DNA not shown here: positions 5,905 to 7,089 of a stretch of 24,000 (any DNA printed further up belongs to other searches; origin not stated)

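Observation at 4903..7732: Three-gene operon HTH/AbiEi-like, AbiEii-like nucleotidyltransferase and AbiH-like protein: candidate undescribed composite anti-phage system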

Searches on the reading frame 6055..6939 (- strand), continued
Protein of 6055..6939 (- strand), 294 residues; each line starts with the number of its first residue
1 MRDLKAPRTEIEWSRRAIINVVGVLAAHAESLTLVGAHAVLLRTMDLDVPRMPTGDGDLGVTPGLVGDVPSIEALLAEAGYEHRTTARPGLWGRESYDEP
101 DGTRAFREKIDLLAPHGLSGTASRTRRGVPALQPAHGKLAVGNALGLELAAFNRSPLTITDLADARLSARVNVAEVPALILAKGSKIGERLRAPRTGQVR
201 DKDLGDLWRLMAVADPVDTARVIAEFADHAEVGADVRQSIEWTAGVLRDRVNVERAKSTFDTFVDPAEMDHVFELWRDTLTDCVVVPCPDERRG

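Call 66: search_protein_families(library=pfam, proteins=[L054:1762-2913:+, L055:2029-2850:+, L056:1780-2910:+, L057:1875-2987:+, L054:2974-3804:+, L055:2986-3846:+, L056:2953-3807:+, L057:2965-3792:+], max_evalue=0.1)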
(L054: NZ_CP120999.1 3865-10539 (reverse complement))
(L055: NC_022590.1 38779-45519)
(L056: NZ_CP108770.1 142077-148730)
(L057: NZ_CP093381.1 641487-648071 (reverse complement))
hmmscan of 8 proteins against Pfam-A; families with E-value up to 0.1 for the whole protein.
L054:1762-2913:+ (383 aa): 10 families
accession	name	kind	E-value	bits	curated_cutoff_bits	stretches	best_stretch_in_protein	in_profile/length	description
PF13545.12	HTH_Crp_2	-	1.5e-06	28.5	27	1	175-225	19-69/70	Crp-like helix-turn-helix domain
PF09339.16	HTH_IclR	-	3.3e-06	27.2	22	1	164-212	4-52/52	IclR helix-turn-helix domain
PF25213.1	HVO_A0261_N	-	0.00093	19.5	35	1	167-215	12-61/86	HVO_A0261 N-terminal domain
PF01047.28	MarR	-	0.0037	17.6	24.6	1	175-210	14-49/59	MarR family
PF12802.13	MarR_2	-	0.0091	16.6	27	1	179-210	21-52/61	MarR family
PF05732.17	RepL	-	0.0095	15.9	20.3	1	183-230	80-127/164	Firmicute plasmid replication protein (RepL)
PF24034.1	DUF7343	-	0.017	15.4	27.6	1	164-208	4-48/62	Domain of unknown function (DUF7343)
PF13412.12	HTH_24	-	0.022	14.8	21.9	1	182-204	21-43/48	Winged helix-turn-helix DNA-binding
PF00325.26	Crp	-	0.031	14.5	21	1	183-208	7-32/32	Bacterial regulatory proteins, crp family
PF01022.26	HTH_5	-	0.033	14.5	22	1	167-205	6-42/47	Bacterial regulatory protein, arsR family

L055:2029-2850:+ (273 aa): 10 families
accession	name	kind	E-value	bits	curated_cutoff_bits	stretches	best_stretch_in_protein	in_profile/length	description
PF01381.28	HTH_3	-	9.7e-13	48.4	23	1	7-58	1-52/55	Helix-turn-helix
PF13560.12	HTH_31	-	5.8e-08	33.4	27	1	8-50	7-50/64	Helix-turn-helix domain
PF13443.12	HTH_26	-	8.9e-06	26.3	22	1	7-57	2-53/63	Cro/C1-type HTH DNA-binding domain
PF12844.13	HTH_19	-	4.2e-05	23.8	30.2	1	7-51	4-48/64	Helix-turn-helix domain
PF20432.4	Xre-like-HTH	-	0.00016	22.3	25.8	1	6-39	14-46/63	Antitoxin Xre-like helix-turn-helix domain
PF00356.27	LacI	-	0.04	14.1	27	0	19-35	3-19/46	Bacterial regulatory proteins, lacI family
PF07022.19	Phage_CI_repr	-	0.049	14.4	22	1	6-44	2-32/65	Bacteriophage CI repressor helix-turn-helix domain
PF13518.12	HTH_28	-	0.052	14.1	25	0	11-37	8-34/52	Helix-turn-helix domain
PF13384.12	HTH_23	-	0.064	13.5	24.6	1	4-35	8-37/50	Homeodomain-like domain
PF13412.12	HTH_24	-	0.072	13.1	21.9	0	14-34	16-36/48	Winged helix-turn-helix DNA-binding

L056:1780-2910:+ (376 aa): 3 families
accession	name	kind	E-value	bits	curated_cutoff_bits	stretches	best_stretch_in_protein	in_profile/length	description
PF09339.16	HTH_IclR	-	1.1e-05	25.5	22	1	154-201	4-51/52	IclR helix-turn-helix domain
PF01047.28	MarR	-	0.0068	16.7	24.6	1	165-200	14-49/59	MarR family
PF24409.1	wHTH-PRTase_assc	-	0.052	14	27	0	166-220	8-62/83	wHTH-PRTase associated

L057:1875-2987:+ (370 aa): 9 families
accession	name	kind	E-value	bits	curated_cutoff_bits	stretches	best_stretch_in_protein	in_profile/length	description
PF09339.16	HTH_IclR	-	1.8e-06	28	22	1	160-203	5-48/52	IclR helix-turn-helix domain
PF12802.13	MarR_2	-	4.8e-05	23.9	27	1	160-209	7-56/61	MarR family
PF25213.1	HVO_A0261_N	-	0.00048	20.4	35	1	161-215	14-65/86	HVO_A0261 N-terminal domain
PF13565.12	HTH_32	-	0.00072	20.5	33.7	1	144-194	20-73/73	Homeodomain-like domain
PF01047.28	MarR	-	0.0012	19.1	24.6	1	168-209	12-53/59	MarR family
PF06224.18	AlkZ-like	-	0.0018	18.4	25.9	1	23-219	55-231/329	DNA glycosylase AlkZ-like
PF01978.25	TrmB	-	0.0025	18.1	25.6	1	168-209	18-58/68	Sugar-specific transcriptional regulator TrmB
PF08100.18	Dimerisation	-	0.028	14.7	25.6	1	164-214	31-84/93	O-methyltransferase dimerisation domain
PF08279.18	HTH_11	-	0.095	13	25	0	163-204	5-46/55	HTH domain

L054:2974-3804:+ (276 aa): 0 families

L055:2986-3846:+ (286 aa): 1 family
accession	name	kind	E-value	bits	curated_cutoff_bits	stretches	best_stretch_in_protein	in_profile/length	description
PF08843.17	AbiEii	-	0.0085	16.5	22.5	1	165-234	128-190/238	Nucleotidyl transferase AbiEii toxin, Type IV TA system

L056:2953-3807:+ (284 aa): 0 families

L057:2965-3792:+ (275 aa): 1 family
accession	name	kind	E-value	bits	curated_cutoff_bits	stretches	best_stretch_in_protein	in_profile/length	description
PF12281.14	NTP_transf_8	-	0.0038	17.7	26.3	1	16-121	5-127/218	Nucleotidyltransferase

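Call 68: get_annotated_region(hit=H20, flank=2500)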
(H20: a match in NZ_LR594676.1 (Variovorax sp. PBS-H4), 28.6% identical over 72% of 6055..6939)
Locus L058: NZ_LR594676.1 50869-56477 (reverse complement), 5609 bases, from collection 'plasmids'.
description: Variovorax sp. PBS-H4 plasmid 2
organism: Variovorax sp. PBS-H4 (NCBI taxid 434008)
taxonomy: Bacteria; Pseudomonadota; Betaproteobacteria; Burkholderiales; Comamonadaceae; Variovorax; Variovorax sp. PBS-H4
host: -; source: linuron-contaminated soil; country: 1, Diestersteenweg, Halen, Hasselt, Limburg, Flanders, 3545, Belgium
typing (MOB-suite, as given by PLSDB): non-mobilizable
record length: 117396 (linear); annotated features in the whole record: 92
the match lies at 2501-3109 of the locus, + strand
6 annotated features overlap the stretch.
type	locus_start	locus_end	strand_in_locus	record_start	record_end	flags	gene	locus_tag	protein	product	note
CDS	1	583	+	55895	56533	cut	-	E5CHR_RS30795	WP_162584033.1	hypothetical protein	-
CDS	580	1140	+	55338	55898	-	-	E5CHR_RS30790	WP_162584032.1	hypothetical protein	-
CDS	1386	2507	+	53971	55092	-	-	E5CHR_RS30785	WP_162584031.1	hypothetical protein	-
CDS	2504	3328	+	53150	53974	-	-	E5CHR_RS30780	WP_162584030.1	hypothetical protein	-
CDS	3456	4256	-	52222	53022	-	-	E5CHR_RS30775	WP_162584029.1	threonine/serine exporter family protein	-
CDS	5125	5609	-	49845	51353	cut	-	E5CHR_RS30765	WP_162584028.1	serine/threonine-protein kinase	GO:0006468 - protein phosphorylation [Evidence IEA]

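Call 69: get_annotated_region(hit=H13, flank=2500)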
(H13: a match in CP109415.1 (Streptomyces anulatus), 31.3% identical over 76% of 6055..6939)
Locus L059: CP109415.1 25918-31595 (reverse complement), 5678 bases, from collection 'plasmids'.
description: Streptomyces anulatus strain NBC_01516 plasmid unnamed2, complete sequence
organism: Streptomyces anulatus (NCBI taxid 1892)
taxonomy: Bacteria; Actinomycetota; Actinomycetes; Kitasatosporales; Streptomycetaceae; Streptomyces; Streptomyces anulatus
host: -; source: -; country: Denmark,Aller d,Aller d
typing (MOB-suite, as given by PLSDB): non-mobilizable
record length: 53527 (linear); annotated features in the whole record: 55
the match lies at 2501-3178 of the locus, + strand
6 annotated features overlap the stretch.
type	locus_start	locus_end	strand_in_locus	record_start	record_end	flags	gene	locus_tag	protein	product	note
CDS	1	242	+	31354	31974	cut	-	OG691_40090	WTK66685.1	hypothetical protein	-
CDS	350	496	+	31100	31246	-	-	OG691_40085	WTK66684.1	hypothetical protein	-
CDS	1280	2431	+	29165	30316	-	-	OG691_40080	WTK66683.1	hypothetical protein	-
CDS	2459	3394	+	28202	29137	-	-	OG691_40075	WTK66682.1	hypothetical protein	-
CDS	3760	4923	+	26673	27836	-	-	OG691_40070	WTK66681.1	helix-turn-helix domain-containing protein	-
CDS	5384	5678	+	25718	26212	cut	-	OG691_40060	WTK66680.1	hypothetical protein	-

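Call 70: get_annotated_region(hit=H18, flank=2500)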
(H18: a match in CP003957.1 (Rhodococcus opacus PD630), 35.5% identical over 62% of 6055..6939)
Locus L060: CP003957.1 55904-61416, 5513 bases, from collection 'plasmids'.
description: Rhodococcus opacus PD630 plasmid 8, complete sequence
organism: Rhodococcus opacus PD630 (NCBI taxid 543736)
taxonomy: Bacteria; Actinomycetota; Actinomycetes; Mycobacteriales; Nocardiaceae; Rhodococcus; Rhodococcus opacus; Rhodococcus opacus PD630
host: -; source: -; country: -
typing (MOB-suite, as given by PLSDB): non-mobilizable
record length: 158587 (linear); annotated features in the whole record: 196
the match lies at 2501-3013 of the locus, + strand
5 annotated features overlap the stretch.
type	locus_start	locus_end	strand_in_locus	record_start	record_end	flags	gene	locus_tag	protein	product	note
CDS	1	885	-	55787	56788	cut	-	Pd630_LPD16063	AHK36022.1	hypothetical protein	-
CDS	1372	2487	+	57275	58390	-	-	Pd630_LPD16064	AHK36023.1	hypothetical protein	-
CDS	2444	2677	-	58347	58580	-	-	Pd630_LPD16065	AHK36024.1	hypothetical protein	-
CDS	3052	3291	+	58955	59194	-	-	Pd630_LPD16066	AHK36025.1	hypothetical protein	-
CDS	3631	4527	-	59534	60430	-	-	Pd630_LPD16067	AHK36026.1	hypothetical protein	-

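Call 71: get_annotated_region(hit=H16, flank=2500)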
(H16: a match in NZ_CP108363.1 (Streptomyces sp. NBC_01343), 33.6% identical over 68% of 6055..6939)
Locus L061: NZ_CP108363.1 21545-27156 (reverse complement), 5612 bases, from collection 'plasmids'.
description: Streptomyces sp. NBC_01343 plasmid unnamed1, complete sequence
organism: Streptomyces sp. NBC_01343 (NCBI taxid 2903832)
taxonomy: Bacteria; Actinomycetota; Actinomycetes; Kitasatosporales; Streptomycetaceae; Streptomyces; Streptomyces sp. NBC 01343
host: -; source: -; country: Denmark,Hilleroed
typing (MOB-suite, as given by PLSDB): non-mobilizable
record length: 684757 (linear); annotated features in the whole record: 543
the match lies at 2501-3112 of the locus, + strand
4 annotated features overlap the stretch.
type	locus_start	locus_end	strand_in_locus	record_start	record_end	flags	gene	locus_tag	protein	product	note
CDS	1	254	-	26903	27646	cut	-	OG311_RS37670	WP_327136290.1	IS5 family transposase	-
CDS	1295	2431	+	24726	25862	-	-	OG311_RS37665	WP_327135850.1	hypothetical protein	-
CDS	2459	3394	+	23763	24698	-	-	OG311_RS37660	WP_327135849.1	hypothetical protein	-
CDS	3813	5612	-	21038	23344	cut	-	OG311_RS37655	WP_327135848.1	tetratricopeptide repeat protein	-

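Call 73: search_solved_structures(query=A4, max_evalue=10, show_alignments=2)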
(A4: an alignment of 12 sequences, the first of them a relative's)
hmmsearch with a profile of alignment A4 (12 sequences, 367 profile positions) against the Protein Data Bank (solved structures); distinct sequences matched with E-value up to 10: 20.
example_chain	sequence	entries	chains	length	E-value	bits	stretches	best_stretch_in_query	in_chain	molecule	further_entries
2lvs_A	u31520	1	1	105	0.019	17.1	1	168-213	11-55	Putative uncharacterized protein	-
3cuo_A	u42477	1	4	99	0.039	16.1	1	149-213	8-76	Uncharacterized HTH-type transcriptional regulator ygaV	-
4ev0_A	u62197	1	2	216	0.075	15.2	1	164-224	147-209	Transcription regulator, Crp family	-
2fbh_A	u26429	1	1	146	0.13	14.4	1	163-211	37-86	transcriptional regulator PA3341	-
2mh2_A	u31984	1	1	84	0.14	14.2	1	161-211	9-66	Homologous-pairing protein 2 homolog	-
6af3_B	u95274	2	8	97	0.16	14.1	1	9-65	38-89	HigA antitoxin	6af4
2lkp_A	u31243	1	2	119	0.21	13.7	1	150-215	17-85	HTH-type transcriptional regulator NmtR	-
9sgv_A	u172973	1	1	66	0.21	13.7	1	161-209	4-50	Ap3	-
6y45_A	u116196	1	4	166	0.3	13.2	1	170-213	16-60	Rrf2 family transcriptional regulator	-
5yhz_A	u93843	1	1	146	0.39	12.8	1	170-256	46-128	Zinc transport transcriptional regulator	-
1o5l_A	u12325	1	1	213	0.47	12.5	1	175-217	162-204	transcriptional regulator, crp family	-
6j0e_A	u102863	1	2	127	0.52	12.4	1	172-217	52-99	Arsenic responsive repressor ArsR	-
5yi0_B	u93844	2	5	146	0.55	12.3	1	180-256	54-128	Zinc transport transcriptional regulator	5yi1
5yhy_A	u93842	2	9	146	0.61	12.1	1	181-256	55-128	Zinc transport transcriptional regulator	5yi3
6cmv_A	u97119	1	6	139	0.63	12.1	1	167-211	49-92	Transcriptional regulator Lrs14-like protein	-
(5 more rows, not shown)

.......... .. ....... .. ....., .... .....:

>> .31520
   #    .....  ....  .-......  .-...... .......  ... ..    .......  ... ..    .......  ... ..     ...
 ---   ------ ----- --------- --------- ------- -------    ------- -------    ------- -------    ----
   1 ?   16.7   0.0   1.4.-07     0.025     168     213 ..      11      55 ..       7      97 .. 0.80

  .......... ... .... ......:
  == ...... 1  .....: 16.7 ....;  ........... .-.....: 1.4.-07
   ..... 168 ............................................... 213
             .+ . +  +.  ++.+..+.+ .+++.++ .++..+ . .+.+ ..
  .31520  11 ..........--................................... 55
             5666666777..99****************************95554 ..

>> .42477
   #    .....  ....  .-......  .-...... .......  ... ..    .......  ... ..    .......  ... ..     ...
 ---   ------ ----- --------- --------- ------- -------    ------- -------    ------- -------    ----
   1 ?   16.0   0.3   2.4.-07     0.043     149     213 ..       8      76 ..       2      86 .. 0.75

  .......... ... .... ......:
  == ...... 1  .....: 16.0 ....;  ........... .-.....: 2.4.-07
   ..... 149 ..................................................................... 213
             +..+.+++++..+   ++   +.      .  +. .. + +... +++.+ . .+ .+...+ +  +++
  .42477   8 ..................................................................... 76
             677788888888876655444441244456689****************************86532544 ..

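Call 74: search_protein_families(library=ncbifam, alignment_id=A4, max_evalue=1)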
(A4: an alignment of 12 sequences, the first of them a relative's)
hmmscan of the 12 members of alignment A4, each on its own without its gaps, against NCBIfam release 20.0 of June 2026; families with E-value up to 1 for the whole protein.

A. member 1, L054:1762-2913:+ (383 aa): 4 families
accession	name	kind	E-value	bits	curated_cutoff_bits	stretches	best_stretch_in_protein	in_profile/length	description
NF033788.1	HTH_metalloreg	subfamily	0.012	15.4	55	1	170-215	15-64/77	metalloregulator ArsR/SmtB family transcription factor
TIGR01884.1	cas_HTH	subfamily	0.031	13.7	60.2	1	157-213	133-191/202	CRISPR-associated CARF protein Csa3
NF007297.0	PRK09775.1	equivalog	0.095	11.4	401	1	176-216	13-53/446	type II toxin-antitoxin system HipA family toxin YjjJ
TIGR02944.1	suf_reg_Xantho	equivalog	0.1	13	110.65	1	174-208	21-55/130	SUF system Fe-S cluster assembly regulator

B. families by the number of members that match (of 12 scanned): 26 families (the first 25 are shown)
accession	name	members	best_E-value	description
TIGR03070.1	couple_hipB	5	3.1e-09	type II toxin-antitoxin system Y4mF family antitoxin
TIGR00270.2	TIGR00270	5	3.9e-06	multiprotein bridging factor aMBF1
NF006015.0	PRK08154.1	5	4.3e-06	anaerobic benzoate catabolism transcriptional regulator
NF007408.0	PRK09943.1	5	8.1e-06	HTH-type transcriptional regulator PuuR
TIGR03830.1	CxxCG_CxxCG_HTH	5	2.7e-05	type II TA system antitoxin MqsA family protein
NF041951.1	phage_RstR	5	3.5e-05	RstR family transcriptional repressor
NF052239.1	antitox_spr1629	5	0.00026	spr1629 family repressor/antitoxin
NF058600.1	TransRegSco1979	5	0.0028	Sco1979 family transcriptional regulator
NF003162.0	PRK04140.1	5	0.0073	transcriptional regulator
NF033788.1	HTH_metalloreg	3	0.012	metalloregulator ArsR/SmtB family transcription factor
NF006328.0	PRK08558.1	3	0.028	adenine phosphoribosyltransferase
TIGR01884.1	cas_HTH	2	0.024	CRISPR-associated CARF protein Csa3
NF007257.0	PRK09706.1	2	0.033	transcriptional repressor DicA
TIGR02612.1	mob_myst_A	2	0.047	mobile mystery protein A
NF045644.1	TransRegBhcR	2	0.058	HTH-type transcriptional regulator BhcR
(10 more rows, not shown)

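Call 95: fold_search(model_id=the predicted structure, library=viral)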
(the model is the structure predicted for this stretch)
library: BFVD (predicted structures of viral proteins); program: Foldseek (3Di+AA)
matches with E <= 10: 732; with E <= 0.001: 0
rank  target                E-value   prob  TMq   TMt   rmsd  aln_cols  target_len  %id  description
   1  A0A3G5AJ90            2.9e-03  0.96  0.27  0.17  11.6       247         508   14  DUF7275 domain-containing protein [Sylvanvirus sp.]
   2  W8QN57                3.0e-03  0.77  0.27  0.23  13.7       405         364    8  Uncharacterized protein [Chloriridovirus anopheles1]
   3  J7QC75                4.4e-03  1.00  0.40  0.54   6.8       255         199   11  Uncharacterized protein [Alphaspiravirus yamagawaense]
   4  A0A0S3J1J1            1.5e-02  0.66  0.28  0.25  14.7       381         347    6  Uncharacterized protein [Anticarsia gemmatalis multiple nucleopolyhedrovirus]
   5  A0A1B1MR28            2.3e-02  0.57  0.32  0.25  14.2       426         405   10  Ac18 [Lymantria dispar multicapsid nuclear polyhedrosis virus]
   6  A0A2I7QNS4            2.7e-02  0.97  0.34  0.41   8.4       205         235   13  (no name in the UniProt tables at hand)
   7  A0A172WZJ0            2.7e-02  0.69  0.32  0.23  13.4       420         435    8  ORF-120 [Catopsilia pomona nucleopolyhedrovirus]
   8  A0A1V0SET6            3.6e-02  0.41  0.20  0.09  12.4       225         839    6  Uncharacterized protein [Hokovirus HKV1]
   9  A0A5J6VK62            3.8e-02  0.90  0.30  0.44   9.5       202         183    9  LicD family protein [Megaviridae environmental sample]
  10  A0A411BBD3            4.8e-02  0.20  0.19  0.18  17.9       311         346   12  (no name in the UniProt tables at hand)
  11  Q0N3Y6                5.0e-02  0.47  0.30  0.24  14.4       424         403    7  Ac18-like protein [Clanis bilineata nucleopolyhedrovirus]
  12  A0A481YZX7            5.3e-02  0.96  0.25  0.30   6.6       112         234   12  LicD family protein [Marseillevirus LCMAC202]
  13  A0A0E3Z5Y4            5.6e-02  0.30  0.20  0.13  13.6       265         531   10  Ac18-like protein [Lambdina fiscellaria nucleopolyhedrovirus]
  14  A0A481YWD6            9.0e-02  0.89  0.30  0.40   8.5       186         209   14  LicD family protein [Marseillevirus LCMAC201]
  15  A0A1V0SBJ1            9.5e-02  0.35  0.17  0.08  16.1       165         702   13  Uncharacterized protein [Catovirus CTV1]
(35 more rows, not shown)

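Call 97: search_solved_structures(query=L055:2986-3846:+, max_evalue=10, show_alignments=2)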
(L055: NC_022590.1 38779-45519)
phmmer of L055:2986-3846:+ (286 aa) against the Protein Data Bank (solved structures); distinct sequences matched with E-value up to 10: 0.
